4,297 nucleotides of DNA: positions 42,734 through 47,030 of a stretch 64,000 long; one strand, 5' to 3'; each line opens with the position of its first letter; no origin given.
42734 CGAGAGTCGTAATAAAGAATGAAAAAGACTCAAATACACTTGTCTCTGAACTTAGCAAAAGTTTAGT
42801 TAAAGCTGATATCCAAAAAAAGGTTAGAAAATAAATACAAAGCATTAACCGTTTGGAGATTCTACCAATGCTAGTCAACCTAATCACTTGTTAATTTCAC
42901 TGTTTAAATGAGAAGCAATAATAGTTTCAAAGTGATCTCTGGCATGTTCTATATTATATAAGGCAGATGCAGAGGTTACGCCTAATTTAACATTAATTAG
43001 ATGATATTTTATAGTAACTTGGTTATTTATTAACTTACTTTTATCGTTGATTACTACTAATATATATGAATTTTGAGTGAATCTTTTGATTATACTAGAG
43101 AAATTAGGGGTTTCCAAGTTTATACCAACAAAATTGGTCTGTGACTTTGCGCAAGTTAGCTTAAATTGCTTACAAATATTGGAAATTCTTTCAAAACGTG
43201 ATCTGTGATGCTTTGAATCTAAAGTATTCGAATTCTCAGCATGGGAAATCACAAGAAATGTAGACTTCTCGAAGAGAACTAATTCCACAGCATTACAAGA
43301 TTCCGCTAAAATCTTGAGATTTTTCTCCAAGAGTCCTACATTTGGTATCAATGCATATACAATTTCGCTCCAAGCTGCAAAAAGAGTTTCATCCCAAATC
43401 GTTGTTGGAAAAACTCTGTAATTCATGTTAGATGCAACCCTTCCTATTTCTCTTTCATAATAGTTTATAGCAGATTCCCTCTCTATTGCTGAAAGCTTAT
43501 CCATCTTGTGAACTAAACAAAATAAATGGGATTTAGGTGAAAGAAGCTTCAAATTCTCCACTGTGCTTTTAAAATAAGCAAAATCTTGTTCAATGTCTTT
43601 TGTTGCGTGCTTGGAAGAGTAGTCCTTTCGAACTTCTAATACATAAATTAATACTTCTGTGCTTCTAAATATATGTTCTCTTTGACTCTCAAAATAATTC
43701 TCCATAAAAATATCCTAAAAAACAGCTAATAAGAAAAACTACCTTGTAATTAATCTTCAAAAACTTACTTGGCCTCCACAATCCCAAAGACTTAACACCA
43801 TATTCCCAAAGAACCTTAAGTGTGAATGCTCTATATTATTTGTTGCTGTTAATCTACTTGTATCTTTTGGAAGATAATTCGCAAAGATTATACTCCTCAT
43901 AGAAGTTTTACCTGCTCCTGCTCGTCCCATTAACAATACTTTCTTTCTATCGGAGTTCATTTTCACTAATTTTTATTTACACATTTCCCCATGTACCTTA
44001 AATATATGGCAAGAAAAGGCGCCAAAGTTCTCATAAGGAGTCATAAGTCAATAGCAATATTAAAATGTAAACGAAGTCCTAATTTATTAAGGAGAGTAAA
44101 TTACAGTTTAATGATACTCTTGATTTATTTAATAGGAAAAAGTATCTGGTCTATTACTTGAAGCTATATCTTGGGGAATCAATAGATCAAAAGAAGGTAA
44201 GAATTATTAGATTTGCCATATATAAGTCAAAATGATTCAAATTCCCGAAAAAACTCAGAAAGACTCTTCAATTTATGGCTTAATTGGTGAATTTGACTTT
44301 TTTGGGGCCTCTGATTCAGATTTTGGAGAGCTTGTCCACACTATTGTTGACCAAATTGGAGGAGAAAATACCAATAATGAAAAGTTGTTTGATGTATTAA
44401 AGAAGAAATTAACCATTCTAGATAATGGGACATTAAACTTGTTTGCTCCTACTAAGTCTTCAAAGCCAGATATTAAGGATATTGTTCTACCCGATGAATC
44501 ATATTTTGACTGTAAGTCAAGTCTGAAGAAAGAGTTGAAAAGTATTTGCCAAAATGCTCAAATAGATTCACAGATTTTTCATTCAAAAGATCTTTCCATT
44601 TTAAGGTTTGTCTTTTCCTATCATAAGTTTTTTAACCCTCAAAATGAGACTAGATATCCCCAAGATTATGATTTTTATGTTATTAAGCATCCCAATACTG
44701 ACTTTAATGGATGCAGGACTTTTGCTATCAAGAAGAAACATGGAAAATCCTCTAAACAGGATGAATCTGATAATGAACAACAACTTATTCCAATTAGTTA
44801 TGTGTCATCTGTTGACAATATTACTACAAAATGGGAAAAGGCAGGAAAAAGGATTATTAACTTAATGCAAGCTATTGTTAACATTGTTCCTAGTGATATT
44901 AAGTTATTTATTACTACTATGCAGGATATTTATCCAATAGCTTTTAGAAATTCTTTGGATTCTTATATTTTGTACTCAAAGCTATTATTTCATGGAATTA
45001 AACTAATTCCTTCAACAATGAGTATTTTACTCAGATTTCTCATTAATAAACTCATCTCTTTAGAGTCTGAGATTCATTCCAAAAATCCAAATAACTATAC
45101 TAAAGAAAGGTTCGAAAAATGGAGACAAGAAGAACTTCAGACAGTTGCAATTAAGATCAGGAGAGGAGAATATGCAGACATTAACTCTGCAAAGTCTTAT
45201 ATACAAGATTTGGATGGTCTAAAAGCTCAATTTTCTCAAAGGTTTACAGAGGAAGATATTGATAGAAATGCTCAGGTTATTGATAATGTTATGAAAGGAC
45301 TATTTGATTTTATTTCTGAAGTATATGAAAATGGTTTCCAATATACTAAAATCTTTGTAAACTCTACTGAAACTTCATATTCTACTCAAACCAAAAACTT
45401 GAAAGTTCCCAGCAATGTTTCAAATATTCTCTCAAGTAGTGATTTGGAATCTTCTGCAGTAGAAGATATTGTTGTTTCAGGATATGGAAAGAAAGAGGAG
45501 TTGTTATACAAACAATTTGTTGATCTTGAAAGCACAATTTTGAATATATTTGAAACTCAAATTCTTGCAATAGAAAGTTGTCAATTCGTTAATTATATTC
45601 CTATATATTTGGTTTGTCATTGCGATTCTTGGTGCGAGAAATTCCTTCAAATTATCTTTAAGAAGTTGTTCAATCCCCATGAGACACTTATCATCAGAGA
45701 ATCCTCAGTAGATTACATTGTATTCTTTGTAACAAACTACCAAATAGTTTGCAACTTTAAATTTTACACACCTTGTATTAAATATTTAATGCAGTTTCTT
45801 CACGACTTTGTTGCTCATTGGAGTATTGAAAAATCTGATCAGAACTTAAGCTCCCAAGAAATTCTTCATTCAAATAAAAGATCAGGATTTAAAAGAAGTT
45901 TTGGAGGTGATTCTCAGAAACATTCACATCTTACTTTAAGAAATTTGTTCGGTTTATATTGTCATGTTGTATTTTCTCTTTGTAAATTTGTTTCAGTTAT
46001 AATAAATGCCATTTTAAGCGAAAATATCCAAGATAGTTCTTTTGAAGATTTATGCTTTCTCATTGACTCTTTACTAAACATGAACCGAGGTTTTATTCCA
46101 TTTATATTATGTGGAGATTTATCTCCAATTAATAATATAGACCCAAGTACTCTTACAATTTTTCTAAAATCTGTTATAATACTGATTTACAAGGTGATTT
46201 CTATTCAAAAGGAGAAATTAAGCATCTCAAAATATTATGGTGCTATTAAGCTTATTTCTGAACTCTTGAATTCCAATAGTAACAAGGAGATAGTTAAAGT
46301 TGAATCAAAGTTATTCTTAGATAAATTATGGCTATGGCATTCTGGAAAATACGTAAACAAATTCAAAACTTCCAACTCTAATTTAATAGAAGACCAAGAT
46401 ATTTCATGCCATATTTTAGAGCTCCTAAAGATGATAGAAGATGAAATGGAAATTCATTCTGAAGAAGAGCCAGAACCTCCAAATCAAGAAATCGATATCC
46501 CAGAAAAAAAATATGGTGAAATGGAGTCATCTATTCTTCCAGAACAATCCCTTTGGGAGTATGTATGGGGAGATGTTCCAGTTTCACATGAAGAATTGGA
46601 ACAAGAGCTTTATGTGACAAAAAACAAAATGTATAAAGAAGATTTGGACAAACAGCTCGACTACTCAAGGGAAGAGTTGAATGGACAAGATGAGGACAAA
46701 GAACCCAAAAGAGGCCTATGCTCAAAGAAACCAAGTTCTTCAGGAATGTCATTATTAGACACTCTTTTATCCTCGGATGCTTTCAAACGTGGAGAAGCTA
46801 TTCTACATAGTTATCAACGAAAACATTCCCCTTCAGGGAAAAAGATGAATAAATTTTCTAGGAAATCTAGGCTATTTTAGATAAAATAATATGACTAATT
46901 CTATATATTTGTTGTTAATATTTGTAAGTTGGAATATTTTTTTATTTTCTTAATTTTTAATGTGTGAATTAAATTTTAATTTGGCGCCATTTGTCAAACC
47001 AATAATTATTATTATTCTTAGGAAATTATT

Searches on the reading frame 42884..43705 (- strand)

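Call 62: search_protein_families(library=pfam, proteins=[window:42884-43705:-], max_evalue=0.001)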
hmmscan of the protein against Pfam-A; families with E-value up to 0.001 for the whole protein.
window:42884-43705:- (273 aa): 1 family
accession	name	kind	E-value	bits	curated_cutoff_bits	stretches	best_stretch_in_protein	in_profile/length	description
PF04670.18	Gtr1_RagA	-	1.8e-46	158.9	22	1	1-177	62-231/232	Gtr1/RagA G protein conserved region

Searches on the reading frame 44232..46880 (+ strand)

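Call 62: search_protein_families(library=pfam, proteins=[window:44232-46880:+], max_evalue=0.001)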
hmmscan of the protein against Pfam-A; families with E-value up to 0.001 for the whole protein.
window:44232-46880:+ (882 aa): 1 family
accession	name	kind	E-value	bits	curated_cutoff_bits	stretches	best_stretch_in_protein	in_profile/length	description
PF05327.17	RRN3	-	1.5e-13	50.6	25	1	199-538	132-417/558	RNA polymerase I specific transcription initiation factor RRN3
